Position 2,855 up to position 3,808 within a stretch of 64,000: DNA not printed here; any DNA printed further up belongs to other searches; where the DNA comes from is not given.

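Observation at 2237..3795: AbiE-like toxin-antitoxin pair flanked by a 65-nt direct duplication of the host gene 3' end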

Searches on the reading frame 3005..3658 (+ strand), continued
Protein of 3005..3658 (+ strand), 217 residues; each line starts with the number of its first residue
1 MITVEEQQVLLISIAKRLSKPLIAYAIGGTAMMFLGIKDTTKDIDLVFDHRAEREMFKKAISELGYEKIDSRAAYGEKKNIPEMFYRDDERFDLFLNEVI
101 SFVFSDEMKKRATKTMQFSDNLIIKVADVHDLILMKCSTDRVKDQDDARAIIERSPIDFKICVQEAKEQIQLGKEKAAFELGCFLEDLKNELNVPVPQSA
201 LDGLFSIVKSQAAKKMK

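Call 34: get_annotated_region(hit=H2, flank=3000)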
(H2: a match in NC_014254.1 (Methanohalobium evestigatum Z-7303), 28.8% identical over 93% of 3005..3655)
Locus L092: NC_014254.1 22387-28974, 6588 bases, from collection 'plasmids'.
description: Methanohalobium evestigatum Z-7303 plasmid pMETEV01, complete sequence
organism: Methanohalobium evestigatum Z-7303 (NCBI taxid 644295)
taxonomy: Archaea; Euryarchaeota; Methanomicrobia; Methanosarcinales; Methanosarcinaceae; Methanohalobium; Methanohalobium evestigatum; Methanohalobium evestigatum Z-7303
host: -; source: -; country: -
typing (MOB-suite, as given by PLSDB): non-mobilizable
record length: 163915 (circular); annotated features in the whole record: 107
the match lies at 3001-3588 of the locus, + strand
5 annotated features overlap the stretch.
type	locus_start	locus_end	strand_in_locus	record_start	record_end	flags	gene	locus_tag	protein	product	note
CDS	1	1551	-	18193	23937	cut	-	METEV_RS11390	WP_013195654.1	PGF-pre-PGF domain-containing protein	-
CDS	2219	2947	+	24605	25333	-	-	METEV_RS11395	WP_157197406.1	hypothetical protein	-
CDS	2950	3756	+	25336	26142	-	-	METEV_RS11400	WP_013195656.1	DUF6036 family nucleotidyltransferase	-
CDS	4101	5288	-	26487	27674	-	glmU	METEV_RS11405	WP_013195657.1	bifunctional sugar-1-phosphate nucleotidylyltransferase/acetyltransferase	-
CDS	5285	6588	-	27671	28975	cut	glmM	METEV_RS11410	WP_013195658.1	phosphoglucosamine mutase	GO:0009103 - lipopolysaccharide biosynthetic process [Evidence IEA]; GO:0009252 - peptidoglycan biosynthetic process ...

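Call 36: search_solved_structures(query=A1, max_evalue=10, show_alignments=2)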
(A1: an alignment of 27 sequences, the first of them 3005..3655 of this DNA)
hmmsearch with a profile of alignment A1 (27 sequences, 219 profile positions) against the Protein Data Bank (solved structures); distinct sequences matched with E-value up to 10: 6.
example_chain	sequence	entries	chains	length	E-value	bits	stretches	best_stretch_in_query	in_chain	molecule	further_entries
8dbs_X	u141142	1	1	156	0.12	15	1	92-196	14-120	ATP synthase subunit b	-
8dbw_X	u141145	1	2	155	0.18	14.3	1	92-196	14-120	ATP synthase subunit b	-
6oqr_X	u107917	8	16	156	0.2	14.2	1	92-196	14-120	ATP synthase subunit b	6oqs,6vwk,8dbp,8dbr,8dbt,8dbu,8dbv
6oqt_X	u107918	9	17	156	0.25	13.9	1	92-196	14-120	ATP synthase subunit b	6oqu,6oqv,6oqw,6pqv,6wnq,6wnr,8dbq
5t4o_I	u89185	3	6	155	0.25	13.9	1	92-196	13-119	ATP synthase subunit b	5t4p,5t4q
3h7u_A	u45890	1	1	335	0.99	11.9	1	60-97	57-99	Aldo-keto reductase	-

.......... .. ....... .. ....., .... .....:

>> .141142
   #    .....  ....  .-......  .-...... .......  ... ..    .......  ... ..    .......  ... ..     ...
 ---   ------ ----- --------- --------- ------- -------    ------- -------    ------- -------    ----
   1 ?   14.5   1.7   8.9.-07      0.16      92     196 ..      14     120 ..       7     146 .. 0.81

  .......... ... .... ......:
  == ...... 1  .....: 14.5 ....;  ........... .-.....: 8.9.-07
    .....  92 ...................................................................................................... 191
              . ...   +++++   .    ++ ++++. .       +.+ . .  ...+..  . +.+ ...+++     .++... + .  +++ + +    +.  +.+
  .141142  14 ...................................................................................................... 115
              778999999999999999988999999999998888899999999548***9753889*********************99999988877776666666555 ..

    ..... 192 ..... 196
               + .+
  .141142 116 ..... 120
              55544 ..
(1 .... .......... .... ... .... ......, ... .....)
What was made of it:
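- Tried and rejected: The PDB sequence search for the NTase gave nothing (call 36).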

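Call 38: search_protein_families(library=pfam, proteins=[L025:4489-6120:-, L017:3062-4780:-, L025:765-2195:-, L014:4727-5176:-, L012:834-1283:-, L012:261-698:-, L025:2546-2800:-, L025:2802-3059:-], max_evalue=0.001)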
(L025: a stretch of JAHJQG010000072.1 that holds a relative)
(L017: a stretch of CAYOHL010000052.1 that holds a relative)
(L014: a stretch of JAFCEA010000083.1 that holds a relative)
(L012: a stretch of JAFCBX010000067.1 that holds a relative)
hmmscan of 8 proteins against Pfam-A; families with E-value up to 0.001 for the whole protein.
L025:4489-6120:- (543 aa): 5 families
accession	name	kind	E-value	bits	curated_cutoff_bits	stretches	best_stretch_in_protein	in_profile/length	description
PF17759.6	tRNA_synthFbeta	-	8.4e-43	146.8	22.4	1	341-535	5-214/214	Phenylalanyl tRNA synthetase beta chain CLM domain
PF03484.21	B5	-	9.8e-23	80.6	28.6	2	274-334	1-67/67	tRNA synthetase B5 domain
PF18262.7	PhetRS_B1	-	2.6e-10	40.8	26.8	1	1-68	1-81/83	Phe-tRNA synthetase beta subunit B1 domain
PF03483.22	B3_4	-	9.2e-07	29.1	29.3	1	114-240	35-134/174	B3/4 domain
PF01409.25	tRNA-synt_2d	-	2.3e-06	27.7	19.8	1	351-483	17-158/246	tRNA synthetases class II core domain (F)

L017:3062-4780:- (572 aa): 1 family
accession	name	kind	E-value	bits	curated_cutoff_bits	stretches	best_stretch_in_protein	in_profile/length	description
PF01409.25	tRNA-synt_2d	-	8.4e-82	274.8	19.8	1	292-566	2-245/246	tRNA synthetases class II core domain (F)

L025:765-2195:- (476 aa): 2 families
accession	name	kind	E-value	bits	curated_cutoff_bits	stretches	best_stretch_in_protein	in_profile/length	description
PF01071.24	GARS_A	-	2.8e-12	47.3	27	1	145-329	3-192/194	Phosphoribosylglycinamide synthetase, ATP-grasp (A) domain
PF02843.22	GARS_C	-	1.7e-09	38.3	34.8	1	410-458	44-91/92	Phosphoribosylglycinamide synthetase, C domain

L014:4727-5176:- (149 aa): 0 families

L012:834-1283:- (149 aa): 6 families
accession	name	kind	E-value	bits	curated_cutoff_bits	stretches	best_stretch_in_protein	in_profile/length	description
PF04191.18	PEMT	-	2.1e-16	60.7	25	1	38-137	4-105/105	Phospholipid methyltransferase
PF06966.17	DUF1295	-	5.4e-08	33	20.4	1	31-145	115-235/235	Protein of unknown function (DUF1295)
PF04140.19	ICMT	-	1.8e-06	28.7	24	1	76-131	37-94/95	Isoprenylcysteine carboxyl methyltransferase (ICMT) family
PF01222.22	ERG4_ERG24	-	0.00033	20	27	1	76-146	353-424/432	Ergosterol biosynthesis ERG4/ERG24 family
PF07298.16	NnrU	-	0.00035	20.7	24.7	1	40-133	95-148/188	NnrU protein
PF02544.21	Steroid_dh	-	0.00058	20.3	22.6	1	31-143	36-140/150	3-oxo-5-alpha-steroid 4-dehydrogenase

L012:261-698:- (145 aa): 0 families

L025:2546-2800:- (84 aa): 2 families
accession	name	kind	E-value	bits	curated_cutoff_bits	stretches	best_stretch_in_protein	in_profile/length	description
PF05016.21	ParE_toxin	-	1.3e-14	55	23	1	5-84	1-89/89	ParE toxin of type II toxin-antitoxin system, parDE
PF15738.11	YafQ_toxin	-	1.2e-07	32.3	30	1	3-81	1-84/88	Bacterial toxin of type II toxin-antitoxin system, YafQ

L025:2802-3059:- (85 aa): 0 families

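Call 40: find_related_loci(query=L012:3016-4143:-, collection=metagenome_contigs, flank=5000)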
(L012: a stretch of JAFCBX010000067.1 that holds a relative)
Query L012:3016-4143:- (375 aa) in metagenome_contigs; peptide patterns used: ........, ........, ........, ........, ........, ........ (x = any residue, [..] = any of these).
277 stretches matched a pattern; 131 encode a relative of the query (tblastn E <= 1e-3); the best 80 are kept; 80 distinct loci.
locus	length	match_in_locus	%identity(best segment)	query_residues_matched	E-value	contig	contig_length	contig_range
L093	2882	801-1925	99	1-375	0e+0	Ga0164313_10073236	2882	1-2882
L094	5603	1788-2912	92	1-375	0e+0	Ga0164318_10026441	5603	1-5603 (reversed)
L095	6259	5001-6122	90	1-374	0e+0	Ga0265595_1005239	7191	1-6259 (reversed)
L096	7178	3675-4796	90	1-374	0e+0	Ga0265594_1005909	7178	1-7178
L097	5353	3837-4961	88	1-375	0e+0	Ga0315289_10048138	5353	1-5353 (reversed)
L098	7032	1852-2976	88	1-375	0e+0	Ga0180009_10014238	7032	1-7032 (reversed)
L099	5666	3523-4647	87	1-375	0e+0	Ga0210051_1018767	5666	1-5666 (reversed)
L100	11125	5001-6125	87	1-375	0e+0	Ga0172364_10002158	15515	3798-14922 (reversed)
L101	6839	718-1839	86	1-374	0e+0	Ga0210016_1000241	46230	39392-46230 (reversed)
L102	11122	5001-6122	86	1-374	0e+0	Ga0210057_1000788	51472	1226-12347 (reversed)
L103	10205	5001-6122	84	1-374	0e+0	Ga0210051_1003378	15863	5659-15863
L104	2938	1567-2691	84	1-375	0e+0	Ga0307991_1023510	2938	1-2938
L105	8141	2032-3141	84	1-370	0e+0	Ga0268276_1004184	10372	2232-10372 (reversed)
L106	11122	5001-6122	91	1-375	0e+0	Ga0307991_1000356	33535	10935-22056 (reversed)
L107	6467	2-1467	87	109-375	4e-158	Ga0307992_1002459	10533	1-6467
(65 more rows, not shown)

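Call 47: predict_structure(alignment_id=A1)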
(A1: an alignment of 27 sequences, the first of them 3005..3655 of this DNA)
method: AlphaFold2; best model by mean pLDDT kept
length: 217 residues; sequences in the alignment: 27
mean_pLDDT: 91.3   pTM: 0.86
mean pLDDT of the five models: 91.3, 90.8, 86.7, 84.4, 76.2
residues with pLDDT >= 90: 164; 70-90: 47; 50-70: 6; < 50: 0
segments of 3 or more residues with pLDDT < 50: none
pLDDT, mean of each block of 10 residues (from residue 1): 93 96 95 93 92 96 94 75 90 87 87 93 96 82 84 93 94 91 94 95 97 90
secondary structure, 60 per line:
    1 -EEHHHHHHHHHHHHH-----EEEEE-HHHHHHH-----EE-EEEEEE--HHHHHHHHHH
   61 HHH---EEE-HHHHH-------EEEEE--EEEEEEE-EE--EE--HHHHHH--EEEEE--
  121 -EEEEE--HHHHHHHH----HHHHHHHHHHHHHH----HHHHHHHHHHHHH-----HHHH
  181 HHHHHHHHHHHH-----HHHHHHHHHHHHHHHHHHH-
elements in order: H4-16 E22-26 H28-34 E43-48 H51-63 E67-69 H71-75 E83-87 E90-96 H106-111 E114-118 E122-126 H129-136 H141-154 H159-171 H177-192 H198-216
